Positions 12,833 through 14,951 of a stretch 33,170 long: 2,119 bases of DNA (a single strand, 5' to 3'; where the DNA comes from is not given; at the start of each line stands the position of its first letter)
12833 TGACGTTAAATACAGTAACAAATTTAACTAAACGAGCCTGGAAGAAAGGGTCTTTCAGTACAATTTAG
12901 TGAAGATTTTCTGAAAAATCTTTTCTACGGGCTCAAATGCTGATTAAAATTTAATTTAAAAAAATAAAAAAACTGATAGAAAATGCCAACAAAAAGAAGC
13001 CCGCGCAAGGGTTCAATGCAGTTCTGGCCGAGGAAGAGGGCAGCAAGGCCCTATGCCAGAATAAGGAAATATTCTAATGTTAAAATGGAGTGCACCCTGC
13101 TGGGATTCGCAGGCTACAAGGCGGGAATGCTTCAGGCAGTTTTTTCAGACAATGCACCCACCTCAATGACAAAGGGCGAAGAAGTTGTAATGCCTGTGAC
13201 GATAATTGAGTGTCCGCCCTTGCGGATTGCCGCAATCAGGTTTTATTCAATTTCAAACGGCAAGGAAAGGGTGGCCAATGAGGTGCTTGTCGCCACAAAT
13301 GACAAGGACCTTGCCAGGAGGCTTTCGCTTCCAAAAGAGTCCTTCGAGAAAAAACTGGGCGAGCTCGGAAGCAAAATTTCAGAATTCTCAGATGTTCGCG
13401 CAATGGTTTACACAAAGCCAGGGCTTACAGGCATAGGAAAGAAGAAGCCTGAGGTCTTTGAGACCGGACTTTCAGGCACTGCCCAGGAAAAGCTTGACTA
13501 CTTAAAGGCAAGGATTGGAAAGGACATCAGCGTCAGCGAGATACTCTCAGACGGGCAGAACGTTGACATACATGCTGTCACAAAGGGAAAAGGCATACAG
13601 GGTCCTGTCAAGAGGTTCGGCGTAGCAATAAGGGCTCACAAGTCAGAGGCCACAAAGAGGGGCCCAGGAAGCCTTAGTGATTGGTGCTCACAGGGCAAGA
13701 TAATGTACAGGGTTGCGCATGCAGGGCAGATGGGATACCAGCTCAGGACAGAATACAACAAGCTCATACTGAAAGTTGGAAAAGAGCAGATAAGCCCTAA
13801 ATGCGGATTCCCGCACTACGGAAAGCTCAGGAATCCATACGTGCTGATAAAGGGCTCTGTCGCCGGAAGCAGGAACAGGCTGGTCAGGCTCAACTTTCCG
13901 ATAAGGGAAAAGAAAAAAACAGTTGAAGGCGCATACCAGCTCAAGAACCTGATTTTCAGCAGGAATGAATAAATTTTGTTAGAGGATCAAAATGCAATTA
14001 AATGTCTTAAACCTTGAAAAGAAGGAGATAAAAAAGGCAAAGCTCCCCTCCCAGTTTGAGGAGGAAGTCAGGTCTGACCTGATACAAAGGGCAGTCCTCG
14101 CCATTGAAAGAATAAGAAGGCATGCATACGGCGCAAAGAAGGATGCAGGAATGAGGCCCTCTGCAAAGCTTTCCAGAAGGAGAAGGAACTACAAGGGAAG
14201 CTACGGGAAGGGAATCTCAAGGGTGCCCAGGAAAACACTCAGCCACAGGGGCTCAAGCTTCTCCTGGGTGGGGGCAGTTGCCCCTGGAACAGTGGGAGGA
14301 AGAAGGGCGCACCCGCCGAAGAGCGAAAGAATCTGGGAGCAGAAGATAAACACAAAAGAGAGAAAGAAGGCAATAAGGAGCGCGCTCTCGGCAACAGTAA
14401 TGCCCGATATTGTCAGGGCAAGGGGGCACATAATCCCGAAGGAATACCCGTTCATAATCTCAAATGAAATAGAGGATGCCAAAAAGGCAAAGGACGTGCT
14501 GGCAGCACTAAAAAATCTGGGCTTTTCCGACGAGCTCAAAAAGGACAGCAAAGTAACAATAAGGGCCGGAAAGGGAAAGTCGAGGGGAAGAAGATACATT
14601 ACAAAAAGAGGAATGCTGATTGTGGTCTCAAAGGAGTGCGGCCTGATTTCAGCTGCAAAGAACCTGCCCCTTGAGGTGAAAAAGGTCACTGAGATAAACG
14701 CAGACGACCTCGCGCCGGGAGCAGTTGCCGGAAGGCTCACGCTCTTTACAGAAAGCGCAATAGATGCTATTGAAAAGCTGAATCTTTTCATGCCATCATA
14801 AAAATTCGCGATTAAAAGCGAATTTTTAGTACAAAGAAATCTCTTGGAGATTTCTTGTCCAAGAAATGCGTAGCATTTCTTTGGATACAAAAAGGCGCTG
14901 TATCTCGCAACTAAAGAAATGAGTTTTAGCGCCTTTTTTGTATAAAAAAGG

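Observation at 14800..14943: Bulged-hairpin repeat family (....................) with compensatory apical changes, packed into an anomalous 158-nt gap between rpl4 and rpl23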

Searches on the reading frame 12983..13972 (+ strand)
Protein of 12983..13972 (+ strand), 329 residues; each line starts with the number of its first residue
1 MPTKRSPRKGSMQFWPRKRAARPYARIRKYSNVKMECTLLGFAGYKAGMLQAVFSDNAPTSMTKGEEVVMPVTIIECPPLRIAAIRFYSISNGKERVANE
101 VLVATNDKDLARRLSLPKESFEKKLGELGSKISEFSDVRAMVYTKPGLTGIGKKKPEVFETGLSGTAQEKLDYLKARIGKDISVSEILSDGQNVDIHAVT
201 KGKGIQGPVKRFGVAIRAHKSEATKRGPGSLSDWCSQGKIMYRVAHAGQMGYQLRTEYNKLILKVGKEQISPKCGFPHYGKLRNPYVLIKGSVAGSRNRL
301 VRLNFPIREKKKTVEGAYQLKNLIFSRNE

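Call 12: search_protein_families(library=pfam, proteins=[window:12983-13972:+])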
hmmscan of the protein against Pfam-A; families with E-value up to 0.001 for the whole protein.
window:12983-13972:+ (329 aa): 1 family
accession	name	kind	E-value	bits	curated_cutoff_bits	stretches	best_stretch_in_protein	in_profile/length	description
PF00297.29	Ribosomal_L3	-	8.9e-59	199.8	22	1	5-311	7-349/369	Ribosomal protein L3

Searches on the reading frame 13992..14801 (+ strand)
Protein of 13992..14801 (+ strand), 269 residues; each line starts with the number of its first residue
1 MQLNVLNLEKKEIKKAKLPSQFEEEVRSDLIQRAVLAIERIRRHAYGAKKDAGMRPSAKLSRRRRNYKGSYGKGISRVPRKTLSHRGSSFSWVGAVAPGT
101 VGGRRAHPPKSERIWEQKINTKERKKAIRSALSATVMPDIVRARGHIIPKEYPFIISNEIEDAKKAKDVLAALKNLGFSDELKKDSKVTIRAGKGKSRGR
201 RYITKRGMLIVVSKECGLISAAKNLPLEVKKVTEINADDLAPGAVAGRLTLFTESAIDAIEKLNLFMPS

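Call 12: search_protein_families(library=pfam, proteins=[window:13992-14801:+])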
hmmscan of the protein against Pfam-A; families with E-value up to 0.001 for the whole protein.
window:13992-14801:+ (269 aa): 1 family
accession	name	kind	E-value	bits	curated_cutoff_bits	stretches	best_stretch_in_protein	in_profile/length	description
PF00573.27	Ribosomal_L4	-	9.5e-32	110.6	25.8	1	18-262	3-189/190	Ribosomal protein L4/L1 family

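Call 15: find_encoding_contigs(protein=window:13992-14801:+, flank=3000, max_places=10)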
Protein window:13992-14801:+ (269 aa): 22 contigs read that carry it; 9 places shown.
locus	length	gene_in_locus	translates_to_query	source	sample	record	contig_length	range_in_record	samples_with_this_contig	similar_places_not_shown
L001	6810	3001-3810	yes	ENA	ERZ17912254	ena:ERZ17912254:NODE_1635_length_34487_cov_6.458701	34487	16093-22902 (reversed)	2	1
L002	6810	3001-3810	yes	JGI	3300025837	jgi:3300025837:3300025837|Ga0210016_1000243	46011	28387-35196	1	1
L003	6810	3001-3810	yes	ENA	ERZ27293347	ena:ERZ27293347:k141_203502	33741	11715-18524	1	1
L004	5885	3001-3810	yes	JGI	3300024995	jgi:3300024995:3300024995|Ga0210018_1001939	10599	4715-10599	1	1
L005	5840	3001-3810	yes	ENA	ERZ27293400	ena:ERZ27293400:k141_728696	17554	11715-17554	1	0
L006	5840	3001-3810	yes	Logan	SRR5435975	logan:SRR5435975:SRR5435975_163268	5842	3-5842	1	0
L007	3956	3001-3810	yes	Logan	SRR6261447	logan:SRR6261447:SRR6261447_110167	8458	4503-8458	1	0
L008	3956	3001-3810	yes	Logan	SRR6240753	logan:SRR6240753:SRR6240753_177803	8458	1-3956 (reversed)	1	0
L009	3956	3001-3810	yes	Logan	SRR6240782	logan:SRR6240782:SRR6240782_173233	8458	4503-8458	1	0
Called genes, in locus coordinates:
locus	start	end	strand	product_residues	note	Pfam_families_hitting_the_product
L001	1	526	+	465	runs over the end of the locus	PF03901:Glyco_transf_22 (weak), PF13231:PMT_2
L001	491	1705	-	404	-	PF02926:THUMP (weak), PF01170:UPF0020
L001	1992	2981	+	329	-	PF00297:Ribosomal_L3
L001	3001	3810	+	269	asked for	PF00573:Ribosomal_L4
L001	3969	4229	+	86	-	PF00276:Ribosomal_L23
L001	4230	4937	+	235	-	PF03947:Ribosomal_L2_C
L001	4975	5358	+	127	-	PF00203:Ribosomal_S19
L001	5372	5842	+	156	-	PF00237:Ribosomal_L22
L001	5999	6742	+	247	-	PF07650:KH_2, PF00189:Ribosomal_S3_C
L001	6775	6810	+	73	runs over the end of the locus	PF00831:Ribosomal_L29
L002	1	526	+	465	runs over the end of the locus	PF03901:Glyco_transf_22 (weak), PF13231:PMT_2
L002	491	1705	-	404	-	PF02926:THUMP (weak), PF01170:UPF0020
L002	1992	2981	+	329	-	PF00297:Ribosomal_L3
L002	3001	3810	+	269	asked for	PF00573:Ribosomal_L4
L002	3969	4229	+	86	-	PF00276:Ribosomal_L23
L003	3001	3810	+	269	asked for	PF00573:Ribosomal_L4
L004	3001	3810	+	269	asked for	PF00573:Ribosomal_L4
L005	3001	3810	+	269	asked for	PF00573:Ribosomal_L4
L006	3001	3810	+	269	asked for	PF00573:Ribosomal_L4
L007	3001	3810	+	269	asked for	PF00573:Ribosomal_L4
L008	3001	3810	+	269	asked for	PF00573:Ribosomal_L4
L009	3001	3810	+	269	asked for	PF00573:Ribosomal_L4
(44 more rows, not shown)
